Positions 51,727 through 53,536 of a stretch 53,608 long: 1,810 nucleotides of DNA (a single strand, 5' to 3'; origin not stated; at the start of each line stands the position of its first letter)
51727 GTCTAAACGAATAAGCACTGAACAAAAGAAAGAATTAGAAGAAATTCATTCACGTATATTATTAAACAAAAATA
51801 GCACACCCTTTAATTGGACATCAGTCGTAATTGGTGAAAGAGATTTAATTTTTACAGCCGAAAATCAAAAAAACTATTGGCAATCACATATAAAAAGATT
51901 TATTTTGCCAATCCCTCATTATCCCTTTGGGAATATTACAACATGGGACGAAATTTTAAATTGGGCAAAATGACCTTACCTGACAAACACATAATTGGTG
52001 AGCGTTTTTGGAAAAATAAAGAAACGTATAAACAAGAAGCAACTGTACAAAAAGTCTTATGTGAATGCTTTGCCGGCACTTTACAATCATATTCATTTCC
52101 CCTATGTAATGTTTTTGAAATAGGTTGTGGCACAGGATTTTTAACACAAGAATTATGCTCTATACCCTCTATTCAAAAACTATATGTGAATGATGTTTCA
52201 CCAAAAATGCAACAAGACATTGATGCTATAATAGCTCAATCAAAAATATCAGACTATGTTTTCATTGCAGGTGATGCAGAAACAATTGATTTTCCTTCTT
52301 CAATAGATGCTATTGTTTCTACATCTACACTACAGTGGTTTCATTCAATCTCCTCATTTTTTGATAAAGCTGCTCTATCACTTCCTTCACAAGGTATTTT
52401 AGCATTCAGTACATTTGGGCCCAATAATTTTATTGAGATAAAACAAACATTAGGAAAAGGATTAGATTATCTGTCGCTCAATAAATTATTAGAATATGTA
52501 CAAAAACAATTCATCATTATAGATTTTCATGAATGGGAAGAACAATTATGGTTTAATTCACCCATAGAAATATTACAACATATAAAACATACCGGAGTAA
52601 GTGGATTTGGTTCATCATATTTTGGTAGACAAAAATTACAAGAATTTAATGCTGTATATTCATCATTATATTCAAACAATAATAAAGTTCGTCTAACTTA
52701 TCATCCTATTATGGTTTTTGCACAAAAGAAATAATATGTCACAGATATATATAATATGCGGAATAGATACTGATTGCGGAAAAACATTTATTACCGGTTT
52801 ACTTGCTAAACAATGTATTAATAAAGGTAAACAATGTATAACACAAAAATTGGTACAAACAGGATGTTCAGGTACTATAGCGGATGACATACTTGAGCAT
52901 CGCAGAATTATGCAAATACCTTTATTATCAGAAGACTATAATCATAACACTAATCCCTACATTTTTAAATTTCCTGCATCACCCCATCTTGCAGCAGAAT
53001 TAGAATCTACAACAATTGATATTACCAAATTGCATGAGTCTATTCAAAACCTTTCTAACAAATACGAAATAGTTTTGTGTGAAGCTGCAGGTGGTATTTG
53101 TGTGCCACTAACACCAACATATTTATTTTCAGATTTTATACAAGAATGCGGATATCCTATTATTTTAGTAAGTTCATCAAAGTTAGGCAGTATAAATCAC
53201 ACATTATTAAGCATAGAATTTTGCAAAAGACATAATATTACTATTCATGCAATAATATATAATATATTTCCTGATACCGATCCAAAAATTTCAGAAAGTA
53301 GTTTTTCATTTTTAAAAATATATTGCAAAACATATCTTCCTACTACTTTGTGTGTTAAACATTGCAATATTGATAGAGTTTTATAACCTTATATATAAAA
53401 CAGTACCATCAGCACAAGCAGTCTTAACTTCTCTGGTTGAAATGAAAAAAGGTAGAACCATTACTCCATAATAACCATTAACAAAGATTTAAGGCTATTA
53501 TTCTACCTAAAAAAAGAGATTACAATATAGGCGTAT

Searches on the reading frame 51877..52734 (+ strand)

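Call 65: search_protein_families(library=pfam, proteins=[window:51877-52734:+], max_evalue=0.001)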
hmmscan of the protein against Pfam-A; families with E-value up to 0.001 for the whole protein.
window:51877-52734:+ (285 aa): 6 families
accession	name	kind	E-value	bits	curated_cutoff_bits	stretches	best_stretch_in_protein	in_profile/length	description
PF08241.18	Methyltransf_11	-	1.1e-11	45.6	21.2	1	81-177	2-95/95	Methyltransferase domain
PF13649.12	Methyltransf_25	-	1.1e-10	42.5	27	1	79-169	1-93/97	Methyltransferase domain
PF13847.12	Methyltransf_31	-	2.6e-09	37.4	27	1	77-181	5-113/145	Methyltransferase domain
PF08242.18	Methyltransf_12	-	8.6e-08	33.3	30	1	81-174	2-97/98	Methyltransferase domain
PF13489.12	Methyltransf_23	-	2.3e-05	24.6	27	1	78-183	25-122/164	Methyltransferase domain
PF05401.17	NodS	-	0.00067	20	24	1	76-159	44-123/201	Nodulation protein S (NodS)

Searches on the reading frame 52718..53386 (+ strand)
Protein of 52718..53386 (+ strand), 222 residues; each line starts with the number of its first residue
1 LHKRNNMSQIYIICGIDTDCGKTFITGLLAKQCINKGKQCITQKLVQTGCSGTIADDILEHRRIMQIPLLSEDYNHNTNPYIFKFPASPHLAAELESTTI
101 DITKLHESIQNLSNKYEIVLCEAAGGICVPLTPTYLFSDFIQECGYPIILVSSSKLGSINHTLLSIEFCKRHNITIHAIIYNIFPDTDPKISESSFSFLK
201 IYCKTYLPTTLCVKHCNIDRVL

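Call 65: search_protein_families(library=pfam, proteins=[window:52718-53386:+], max_evalue=0.001)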
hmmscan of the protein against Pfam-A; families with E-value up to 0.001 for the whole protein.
window:52718-53386:+ (222 aa): 1 family
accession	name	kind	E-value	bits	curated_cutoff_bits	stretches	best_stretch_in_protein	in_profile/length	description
PF13500.12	AAA_26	-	6e-31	108.3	27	1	11-187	3-170/198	AAA domain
